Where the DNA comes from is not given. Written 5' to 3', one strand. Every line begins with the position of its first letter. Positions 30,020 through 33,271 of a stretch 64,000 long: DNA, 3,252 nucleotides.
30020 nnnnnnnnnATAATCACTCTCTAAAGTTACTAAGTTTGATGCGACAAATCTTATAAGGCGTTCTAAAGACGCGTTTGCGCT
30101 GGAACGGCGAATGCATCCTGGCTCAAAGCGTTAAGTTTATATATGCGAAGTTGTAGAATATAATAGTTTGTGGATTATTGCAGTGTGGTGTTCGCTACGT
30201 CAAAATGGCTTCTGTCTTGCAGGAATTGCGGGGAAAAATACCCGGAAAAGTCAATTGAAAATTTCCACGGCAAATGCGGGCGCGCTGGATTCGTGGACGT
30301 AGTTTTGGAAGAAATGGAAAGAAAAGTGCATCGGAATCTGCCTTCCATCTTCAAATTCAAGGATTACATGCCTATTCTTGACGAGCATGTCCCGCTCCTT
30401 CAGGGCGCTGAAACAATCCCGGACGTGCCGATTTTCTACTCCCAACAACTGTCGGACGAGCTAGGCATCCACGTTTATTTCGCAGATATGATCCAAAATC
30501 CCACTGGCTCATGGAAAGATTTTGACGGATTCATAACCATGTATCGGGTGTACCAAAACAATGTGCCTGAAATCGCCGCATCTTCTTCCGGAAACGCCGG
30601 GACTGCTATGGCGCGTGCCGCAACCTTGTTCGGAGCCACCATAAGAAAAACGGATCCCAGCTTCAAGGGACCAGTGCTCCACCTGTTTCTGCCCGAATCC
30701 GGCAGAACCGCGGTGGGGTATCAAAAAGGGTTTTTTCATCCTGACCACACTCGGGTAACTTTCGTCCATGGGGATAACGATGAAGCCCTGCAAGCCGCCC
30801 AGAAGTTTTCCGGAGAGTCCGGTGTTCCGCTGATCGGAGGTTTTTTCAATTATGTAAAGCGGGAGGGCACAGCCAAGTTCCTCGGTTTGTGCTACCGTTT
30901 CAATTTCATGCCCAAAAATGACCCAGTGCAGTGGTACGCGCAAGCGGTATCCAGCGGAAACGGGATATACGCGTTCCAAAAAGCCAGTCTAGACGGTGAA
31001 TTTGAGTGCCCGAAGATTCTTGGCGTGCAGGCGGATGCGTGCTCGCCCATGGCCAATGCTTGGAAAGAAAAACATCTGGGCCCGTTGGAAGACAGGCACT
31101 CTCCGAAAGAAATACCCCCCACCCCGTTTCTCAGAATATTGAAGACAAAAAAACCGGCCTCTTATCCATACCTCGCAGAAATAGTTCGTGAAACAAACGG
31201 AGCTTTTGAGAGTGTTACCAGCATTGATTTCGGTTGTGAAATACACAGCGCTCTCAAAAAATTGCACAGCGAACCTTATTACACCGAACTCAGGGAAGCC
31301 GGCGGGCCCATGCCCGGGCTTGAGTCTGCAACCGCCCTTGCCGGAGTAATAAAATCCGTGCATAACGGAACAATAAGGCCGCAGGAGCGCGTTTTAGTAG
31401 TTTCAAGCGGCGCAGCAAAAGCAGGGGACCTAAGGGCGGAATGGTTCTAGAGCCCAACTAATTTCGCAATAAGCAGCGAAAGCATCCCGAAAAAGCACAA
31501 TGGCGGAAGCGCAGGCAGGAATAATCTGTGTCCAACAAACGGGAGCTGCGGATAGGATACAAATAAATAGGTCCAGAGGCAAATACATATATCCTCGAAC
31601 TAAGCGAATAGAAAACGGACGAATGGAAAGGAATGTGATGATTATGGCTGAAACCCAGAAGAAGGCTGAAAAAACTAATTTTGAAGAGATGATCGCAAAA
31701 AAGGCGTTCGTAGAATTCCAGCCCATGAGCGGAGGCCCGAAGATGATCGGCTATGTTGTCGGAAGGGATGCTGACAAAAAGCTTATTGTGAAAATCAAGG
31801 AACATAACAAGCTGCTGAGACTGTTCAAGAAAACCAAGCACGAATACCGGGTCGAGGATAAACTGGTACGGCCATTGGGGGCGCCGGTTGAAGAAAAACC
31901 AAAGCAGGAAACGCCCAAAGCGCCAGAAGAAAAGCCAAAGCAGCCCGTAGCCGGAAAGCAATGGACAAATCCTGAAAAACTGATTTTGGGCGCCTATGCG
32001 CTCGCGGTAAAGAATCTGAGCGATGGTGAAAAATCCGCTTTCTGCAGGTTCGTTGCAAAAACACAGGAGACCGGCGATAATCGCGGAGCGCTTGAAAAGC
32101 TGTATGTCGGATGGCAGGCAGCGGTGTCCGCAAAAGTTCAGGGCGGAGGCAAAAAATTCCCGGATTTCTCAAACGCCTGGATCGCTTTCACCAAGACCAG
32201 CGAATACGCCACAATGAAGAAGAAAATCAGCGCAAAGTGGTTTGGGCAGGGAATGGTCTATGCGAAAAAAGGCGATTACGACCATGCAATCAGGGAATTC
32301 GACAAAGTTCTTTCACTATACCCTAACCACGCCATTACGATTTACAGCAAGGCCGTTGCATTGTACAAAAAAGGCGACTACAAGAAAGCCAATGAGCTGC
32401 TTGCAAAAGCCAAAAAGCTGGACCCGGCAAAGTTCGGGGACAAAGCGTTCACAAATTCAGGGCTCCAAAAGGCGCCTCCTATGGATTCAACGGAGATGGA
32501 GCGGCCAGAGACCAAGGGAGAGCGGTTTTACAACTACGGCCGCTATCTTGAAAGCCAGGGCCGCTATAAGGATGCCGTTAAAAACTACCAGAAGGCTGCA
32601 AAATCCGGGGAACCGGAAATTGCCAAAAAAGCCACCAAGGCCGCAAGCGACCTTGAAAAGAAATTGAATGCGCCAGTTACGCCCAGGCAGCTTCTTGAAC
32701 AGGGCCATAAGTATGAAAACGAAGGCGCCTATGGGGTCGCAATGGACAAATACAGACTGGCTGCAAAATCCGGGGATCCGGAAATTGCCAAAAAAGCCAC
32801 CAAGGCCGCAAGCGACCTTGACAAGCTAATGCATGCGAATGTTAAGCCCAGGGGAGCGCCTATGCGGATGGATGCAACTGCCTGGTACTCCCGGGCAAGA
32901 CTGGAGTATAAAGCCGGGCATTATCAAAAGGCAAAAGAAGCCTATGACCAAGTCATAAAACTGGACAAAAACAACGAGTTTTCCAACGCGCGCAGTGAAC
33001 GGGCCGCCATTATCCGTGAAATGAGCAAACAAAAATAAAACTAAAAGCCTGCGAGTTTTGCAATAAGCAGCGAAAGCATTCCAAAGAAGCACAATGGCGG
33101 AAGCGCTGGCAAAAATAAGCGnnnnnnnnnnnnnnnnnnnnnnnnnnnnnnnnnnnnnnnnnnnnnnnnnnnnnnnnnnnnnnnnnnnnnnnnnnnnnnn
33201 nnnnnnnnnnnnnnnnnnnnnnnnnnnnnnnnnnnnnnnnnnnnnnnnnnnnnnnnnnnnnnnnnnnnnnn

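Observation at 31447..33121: TPR gene flanked by two copies of the presenilin-like gene 3' end that differ only synonymously across 23 shared residues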

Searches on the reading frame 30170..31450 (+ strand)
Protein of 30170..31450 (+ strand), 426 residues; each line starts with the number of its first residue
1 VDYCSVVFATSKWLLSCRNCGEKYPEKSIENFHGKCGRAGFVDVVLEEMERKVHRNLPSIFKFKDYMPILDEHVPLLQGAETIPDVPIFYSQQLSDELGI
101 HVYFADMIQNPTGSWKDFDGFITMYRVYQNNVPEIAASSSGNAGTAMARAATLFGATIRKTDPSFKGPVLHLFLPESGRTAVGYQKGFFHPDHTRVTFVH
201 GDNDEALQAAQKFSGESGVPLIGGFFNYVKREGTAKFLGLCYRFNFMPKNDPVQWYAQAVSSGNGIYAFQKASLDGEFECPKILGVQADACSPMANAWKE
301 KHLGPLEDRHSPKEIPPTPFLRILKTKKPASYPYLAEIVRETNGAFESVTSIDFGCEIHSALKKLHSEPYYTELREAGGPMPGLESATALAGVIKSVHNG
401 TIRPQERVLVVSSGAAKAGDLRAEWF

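Call 4: search_protein_families(library=pfam, proteins=[window:30170-31450:+], max_evalue=0.01)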
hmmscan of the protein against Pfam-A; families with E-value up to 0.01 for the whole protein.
window:30170-31450:+ (426 aa): 1 family
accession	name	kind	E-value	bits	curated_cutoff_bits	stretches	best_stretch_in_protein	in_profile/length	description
PF00291.31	PALP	-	5.5e-22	78.9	35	1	85-414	7-295/295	Pyridoxal-phosphate dependent enzyme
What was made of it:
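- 30170..31450 (+): thrC-like PLP-dependent enzyme gene (divergent threonine/cysteate-synthase family); a second accessory gene in the PSH-aIF2beta gap. PF00291 E 5.5e-22 (call 4).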

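Call 24: find_homologous_proteins(query=window:30170-31450:+)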
Query window:30170-31450:+ (426 aa): 13 proteins with E <= 0.001 among 7422 candidates.
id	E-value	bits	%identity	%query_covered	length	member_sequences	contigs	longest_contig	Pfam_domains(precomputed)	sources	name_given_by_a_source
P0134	2.8e-291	984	100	99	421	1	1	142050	PF00291.32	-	-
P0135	5.8e-80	287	39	98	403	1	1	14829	PF00291.32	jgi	jgi:threonine synthase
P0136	1.3e-22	99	28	85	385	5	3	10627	PF00291.32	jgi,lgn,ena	-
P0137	7.4e-21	93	32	81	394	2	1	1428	PF00291.32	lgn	-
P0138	3.8e-14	71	26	94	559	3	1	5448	PF00291.32,PF00072.31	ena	-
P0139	1.0e-12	66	25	96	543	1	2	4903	PF00291.32,PF00072.31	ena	-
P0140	4.1e-12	64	24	94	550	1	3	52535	PF00291.32,PF00072.31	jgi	jgi:threonine synthase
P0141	4.3e-12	64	26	86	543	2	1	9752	PF00291.32,PF00072.31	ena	-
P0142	5.9e-12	63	23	94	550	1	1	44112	PF00291.32,PF00072.31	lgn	-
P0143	1.9e-11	62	26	94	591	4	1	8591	PF00291.32,PF00072.31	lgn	-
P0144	3.5e-10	58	29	69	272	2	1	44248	PF00291.32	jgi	jgi:threonine synthase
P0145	3.5e-10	58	24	94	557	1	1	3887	PF00291.32,PF00072.31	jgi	jgi:threonine synthase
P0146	8.5e-4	37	23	80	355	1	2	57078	PF00291.32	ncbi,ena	-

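Call 25: find_encoding_contigs(protein=P0135, flank=10000, max_places=3)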
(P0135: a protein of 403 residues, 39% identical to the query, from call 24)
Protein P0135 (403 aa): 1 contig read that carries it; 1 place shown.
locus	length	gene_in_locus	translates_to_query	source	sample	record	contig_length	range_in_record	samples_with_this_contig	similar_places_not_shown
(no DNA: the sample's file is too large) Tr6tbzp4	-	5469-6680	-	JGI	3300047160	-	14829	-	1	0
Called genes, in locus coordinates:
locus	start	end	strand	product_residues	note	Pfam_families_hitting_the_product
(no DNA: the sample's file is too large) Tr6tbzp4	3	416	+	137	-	?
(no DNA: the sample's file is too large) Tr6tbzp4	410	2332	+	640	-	-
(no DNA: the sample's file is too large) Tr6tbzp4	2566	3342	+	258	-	PF02348:CTP_transf_3, PF12804:NTP_transf_3 (weak)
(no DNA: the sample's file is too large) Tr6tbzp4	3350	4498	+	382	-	PF13847:Methyltransf_31, PF08241:Methyltransf_11, PF08242:Methyltransf_12, PF13649:Methyltransf_25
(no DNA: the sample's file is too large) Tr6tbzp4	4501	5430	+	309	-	PF00288:GHMP_kinases_N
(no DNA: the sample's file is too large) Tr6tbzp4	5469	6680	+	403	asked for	PF00291:PALP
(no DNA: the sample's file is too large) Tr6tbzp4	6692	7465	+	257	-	PF13489:Methyltransf_23 (weak), PF02390:Methyltransf_4 (weak), PF13847:Methyltransf_31, PF08241:Methyltransf_11, PF08242:Methyltransf_12, PF13649:Methyltransf_25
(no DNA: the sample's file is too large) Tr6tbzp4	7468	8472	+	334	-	PF03102:NeuB, PF08666:SAF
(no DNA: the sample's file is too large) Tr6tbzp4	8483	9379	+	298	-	PF08241:Methyltransf_11, PF13649:Methyltransf_25, PF13847:Methyltransf_31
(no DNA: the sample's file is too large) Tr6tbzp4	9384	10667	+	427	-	-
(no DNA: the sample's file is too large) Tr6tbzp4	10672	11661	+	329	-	-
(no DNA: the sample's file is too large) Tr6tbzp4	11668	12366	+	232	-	PF02585:PIG-L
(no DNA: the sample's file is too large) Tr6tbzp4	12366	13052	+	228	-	PF02585:PIG-L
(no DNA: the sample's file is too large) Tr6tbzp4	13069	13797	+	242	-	PF13489:Methyltransf_23 (faint), PF13649:Methyltransf_25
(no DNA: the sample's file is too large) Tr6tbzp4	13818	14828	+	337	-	?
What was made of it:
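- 30170..31450 (+): The best homolog is 39% identical and sits in an unrelated sugar cluster (calls 24, 25).
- Tried and rejected: It lies in an unrelated sugar-biosynthesis cluster (call 25).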

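Call 34: search_protein_families(library=phrogs, proteins=[window:30170-31450:+], max_evalue=0.001)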
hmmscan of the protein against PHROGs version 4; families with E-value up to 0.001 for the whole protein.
window:30170-31450:+ (426 aa): 0 families

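Call 79: search_protein_families(library=ncbifam, proteins=[window:30170-31450:+], max_evalue=0.001)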
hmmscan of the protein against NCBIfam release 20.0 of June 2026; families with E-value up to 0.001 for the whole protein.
window:30170-31450:+ (426 aa): 10 families
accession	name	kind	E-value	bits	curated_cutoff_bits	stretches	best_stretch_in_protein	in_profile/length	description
TIGR03844.1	cysteate_syn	equivalog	8.8e-21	74.1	324.9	1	14-414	2-377/398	cysteate synthase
NF006050.0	PRK08197.1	equivalog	2.3e-16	59.6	303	1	13-155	7-151/406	threonine synthase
NF006205.0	PRK08329.1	equivalog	6.4e-15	55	358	1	14-414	1-341/347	threonine synthase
NF004170.0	PRK05638.1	equivalog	2.2e-12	46.3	421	1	15-150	2-130/442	threonine synthase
TIGR00260.1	thrC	equivalog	2.6e-12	46.5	167.1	1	86-415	23-334/340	threonine synthase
NF005035.0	PRK06450.1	equivalog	2.9e-06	26.3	301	1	107-155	72-120/338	threonine synthase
NF005680.0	PRK07476.1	equivalog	0.0003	19.8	413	1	82-156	20-95/326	hydroxyectoine utilization dehydratase EutB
NF005147.0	PRK06608.1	equivalog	0.00032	19.6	380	1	84-160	23-101/339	serine/threonine dehydratase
NF004996.0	PRK06381.1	equivalog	0.00084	18.4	266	0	84-156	14-87/319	threonine synthase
NF005292.0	PRK06815.1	equivalog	0.00094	18.3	371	0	83-156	19-93/320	threonine/serine dehydratase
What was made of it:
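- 30170..31450 (+): NCBIfam hits are far below their cutoffs (call 79).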

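Call 80: search_protein_families(library=padloc, proteins=[window:30170-31450:+], max_evalue=0.001)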
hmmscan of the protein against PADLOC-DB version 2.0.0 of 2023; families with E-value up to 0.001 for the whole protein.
window:30170-31450:+ (426 aa): 0 families

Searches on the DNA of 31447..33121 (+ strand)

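Call 83: search_dna_similar(query=window:31447-33121:+, collection=plasmids, mode=distant, max_evalue=0.001, max_rows=5)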
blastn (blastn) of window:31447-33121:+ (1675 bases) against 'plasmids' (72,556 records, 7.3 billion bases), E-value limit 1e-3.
No match.
